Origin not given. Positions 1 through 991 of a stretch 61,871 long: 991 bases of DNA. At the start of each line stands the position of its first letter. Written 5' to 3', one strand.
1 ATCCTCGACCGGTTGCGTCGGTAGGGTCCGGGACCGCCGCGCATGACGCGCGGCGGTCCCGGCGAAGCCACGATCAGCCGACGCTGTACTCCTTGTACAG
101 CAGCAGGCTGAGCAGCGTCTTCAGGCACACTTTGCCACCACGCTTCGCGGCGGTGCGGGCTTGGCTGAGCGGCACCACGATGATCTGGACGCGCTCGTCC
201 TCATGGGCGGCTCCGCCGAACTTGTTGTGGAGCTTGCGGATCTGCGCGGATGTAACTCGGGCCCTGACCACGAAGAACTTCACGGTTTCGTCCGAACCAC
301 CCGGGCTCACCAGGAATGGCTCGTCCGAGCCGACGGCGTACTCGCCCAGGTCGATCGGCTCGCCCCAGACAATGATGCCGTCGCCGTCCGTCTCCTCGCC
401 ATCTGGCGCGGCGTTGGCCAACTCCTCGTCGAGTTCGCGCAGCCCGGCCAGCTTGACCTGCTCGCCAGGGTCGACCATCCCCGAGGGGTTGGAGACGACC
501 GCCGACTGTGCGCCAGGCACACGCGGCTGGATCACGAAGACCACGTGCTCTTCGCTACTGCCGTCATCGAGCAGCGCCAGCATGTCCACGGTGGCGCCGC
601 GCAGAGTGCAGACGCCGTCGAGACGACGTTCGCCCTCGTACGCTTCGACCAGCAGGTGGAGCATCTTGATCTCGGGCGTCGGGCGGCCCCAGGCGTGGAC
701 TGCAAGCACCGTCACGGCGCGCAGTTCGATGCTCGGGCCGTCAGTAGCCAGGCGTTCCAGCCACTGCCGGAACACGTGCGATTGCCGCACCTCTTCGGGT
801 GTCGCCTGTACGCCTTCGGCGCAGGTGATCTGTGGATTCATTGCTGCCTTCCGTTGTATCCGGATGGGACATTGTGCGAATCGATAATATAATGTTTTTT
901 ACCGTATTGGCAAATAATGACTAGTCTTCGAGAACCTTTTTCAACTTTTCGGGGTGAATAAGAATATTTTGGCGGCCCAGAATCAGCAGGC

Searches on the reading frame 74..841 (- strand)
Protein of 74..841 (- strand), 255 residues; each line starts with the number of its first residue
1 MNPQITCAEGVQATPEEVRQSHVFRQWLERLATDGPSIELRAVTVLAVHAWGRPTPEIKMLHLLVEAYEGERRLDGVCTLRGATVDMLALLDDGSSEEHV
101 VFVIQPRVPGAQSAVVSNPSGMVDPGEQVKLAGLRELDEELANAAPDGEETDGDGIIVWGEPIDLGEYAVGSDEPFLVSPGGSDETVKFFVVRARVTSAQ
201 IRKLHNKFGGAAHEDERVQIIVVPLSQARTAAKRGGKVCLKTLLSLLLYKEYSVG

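Call 44: search_protein_families(library=pfam, proteins=[window:74-841:-], max_evalue=0.01)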
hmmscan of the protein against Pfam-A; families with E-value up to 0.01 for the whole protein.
window:74-841:- (255 aa): 1 family
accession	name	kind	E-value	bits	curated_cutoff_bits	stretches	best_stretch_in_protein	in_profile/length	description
PF00293.34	NUDIX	-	0.00026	21.5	21.1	1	84-142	5-57/134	NUDIX domain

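Call 71: find_related_loci(query=window:74-841:-, collection=genome_contigs, flank=3000)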
Query window:74-841:- (255 aa) in genome_contigs; peptide patterns used: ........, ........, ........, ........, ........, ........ (x = any residue, [..] = any of these).
217 stretches matched a pattern, but none encodes a relative of the query by tblastn (E <= 1e-3).

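Call 108: search_protein_families(library=padloc, proteins=[window:74-841:-], max_evalue=0.01)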
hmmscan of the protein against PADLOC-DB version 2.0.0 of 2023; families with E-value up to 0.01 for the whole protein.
window:74-841:- (255 aa): 0 families

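Call 111: search_dna_similar(query=window:74-841:-, collection=plasmids, mode=protein, max_evalue=0.001, max_rows=10)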
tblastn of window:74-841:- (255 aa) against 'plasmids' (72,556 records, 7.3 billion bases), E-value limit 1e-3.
Records with a match: 1; places in all: 1; records where one place covers at least 80% of the query: 1.
Best place of each record, by identity: <60% 1.
By first word of the organism name: Spirosoma 1.
By predicted mobility (MOB-suite, as given by PLSDB): non-mobilizable 1.
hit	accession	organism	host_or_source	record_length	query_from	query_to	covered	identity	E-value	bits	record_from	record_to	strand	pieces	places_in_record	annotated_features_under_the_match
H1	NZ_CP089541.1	Spirosoma oryzicola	Single cell,Surface layer of rice grains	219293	24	229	81%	27.1%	4e-6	55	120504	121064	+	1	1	NUDIX hydrolase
